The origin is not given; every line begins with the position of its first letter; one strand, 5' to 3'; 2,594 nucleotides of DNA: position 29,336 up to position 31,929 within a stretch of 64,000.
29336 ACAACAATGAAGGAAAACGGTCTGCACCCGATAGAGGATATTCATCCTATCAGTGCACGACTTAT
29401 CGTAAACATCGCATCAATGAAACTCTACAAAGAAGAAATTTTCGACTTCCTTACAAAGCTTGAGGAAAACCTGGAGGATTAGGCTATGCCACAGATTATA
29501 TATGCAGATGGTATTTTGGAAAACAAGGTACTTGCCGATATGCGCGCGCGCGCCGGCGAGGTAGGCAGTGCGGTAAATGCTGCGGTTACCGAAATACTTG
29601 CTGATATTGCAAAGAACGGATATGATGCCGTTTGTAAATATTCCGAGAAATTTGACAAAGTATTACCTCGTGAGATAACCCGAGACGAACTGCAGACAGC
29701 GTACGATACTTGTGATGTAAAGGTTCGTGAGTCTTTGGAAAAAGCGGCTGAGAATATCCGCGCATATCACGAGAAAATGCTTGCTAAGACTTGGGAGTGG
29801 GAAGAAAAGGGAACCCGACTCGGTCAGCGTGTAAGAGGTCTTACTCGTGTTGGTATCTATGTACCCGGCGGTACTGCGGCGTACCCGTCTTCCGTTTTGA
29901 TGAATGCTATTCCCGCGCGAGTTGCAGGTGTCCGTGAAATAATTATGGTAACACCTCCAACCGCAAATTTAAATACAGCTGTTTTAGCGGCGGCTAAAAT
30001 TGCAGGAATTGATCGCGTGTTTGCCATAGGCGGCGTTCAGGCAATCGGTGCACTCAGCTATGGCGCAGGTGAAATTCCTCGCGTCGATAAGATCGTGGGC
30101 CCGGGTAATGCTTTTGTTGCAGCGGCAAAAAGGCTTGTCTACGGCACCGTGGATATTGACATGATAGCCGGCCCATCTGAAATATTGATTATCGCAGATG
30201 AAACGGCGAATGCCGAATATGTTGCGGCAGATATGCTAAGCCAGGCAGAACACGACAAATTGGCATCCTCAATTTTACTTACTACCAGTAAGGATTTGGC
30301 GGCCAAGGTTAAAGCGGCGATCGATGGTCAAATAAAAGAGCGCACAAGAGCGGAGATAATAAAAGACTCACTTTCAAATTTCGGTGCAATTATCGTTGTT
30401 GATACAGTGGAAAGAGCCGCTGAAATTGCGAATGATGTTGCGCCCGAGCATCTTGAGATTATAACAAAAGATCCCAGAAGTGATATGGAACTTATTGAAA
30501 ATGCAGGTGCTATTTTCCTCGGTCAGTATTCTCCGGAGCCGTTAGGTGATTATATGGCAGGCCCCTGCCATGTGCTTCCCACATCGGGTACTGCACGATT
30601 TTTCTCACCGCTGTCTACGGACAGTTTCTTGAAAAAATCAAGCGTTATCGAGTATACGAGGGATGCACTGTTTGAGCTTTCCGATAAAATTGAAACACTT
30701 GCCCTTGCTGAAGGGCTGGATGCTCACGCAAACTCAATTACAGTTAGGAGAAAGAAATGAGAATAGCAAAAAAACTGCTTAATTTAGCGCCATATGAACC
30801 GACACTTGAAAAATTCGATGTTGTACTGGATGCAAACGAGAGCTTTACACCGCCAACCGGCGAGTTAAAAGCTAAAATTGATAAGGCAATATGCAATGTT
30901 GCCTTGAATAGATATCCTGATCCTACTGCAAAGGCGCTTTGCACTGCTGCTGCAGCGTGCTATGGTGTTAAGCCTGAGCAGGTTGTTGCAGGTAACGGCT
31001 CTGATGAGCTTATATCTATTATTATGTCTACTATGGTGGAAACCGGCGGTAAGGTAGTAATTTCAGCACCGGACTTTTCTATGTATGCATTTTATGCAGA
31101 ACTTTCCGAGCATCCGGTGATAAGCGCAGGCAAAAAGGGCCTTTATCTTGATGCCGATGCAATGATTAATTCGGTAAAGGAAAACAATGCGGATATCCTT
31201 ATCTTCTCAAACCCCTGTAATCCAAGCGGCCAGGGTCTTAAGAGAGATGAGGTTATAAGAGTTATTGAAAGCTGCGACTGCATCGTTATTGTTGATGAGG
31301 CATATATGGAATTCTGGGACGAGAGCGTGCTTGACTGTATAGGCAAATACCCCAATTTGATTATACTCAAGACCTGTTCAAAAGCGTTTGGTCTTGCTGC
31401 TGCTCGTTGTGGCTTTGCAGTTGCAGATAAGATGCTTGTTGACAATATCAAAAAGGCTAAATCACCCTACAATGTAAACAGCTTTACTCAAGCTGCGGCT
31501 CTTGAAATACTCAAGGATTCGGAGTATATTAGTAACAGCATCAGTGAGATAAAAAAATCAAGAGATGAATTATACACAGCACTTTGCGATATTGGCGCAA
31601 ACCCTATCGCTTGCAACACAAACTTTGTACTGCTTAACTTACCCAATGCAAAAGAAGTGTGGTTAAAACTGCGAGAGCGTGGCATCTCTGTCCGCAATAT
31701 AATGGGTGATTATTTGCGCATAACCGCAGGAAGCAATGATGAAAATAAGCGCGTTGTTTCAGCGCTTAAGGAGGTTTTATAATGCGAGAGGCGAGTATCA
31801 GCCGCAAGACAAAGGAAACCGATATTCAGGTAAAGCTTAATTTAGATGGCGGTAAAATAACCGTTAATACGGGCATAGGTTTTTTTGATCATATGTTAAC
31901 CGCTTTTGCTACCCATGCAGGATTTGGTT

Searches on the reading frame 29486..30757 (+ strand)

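Call 50: search_protein_families(library=pfam, proteins=[window:29486-30757:+], max_evalue=0.00001)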
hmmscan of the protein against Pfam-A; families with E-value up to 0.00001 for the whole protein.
window:29486-30757:+ (424 aa): 1 family
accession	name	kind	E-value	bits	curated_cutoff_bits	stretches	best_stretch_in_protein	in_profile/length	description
PF00815.25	Histidinol_dh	-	1.4e-167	558.3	27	1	26-421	7-410/411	Histidinol dehydrogenase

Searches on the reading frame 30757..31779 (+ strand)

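Call 50: search_protein_families(library=pfam, proteins=[window:30757-31779:+], max_evalue=0.00001)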
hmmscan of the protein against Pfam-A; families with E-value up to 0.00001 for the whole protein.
window:30757-31779:+ (341 aa): 1 family
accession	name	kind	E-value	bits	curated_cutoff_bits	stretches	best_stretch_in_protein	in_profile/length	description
PF00155.27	Aminotran_1_2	-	1.2e-54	186.4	19.7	1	23-337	22-361/361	Aminotransferase class I and II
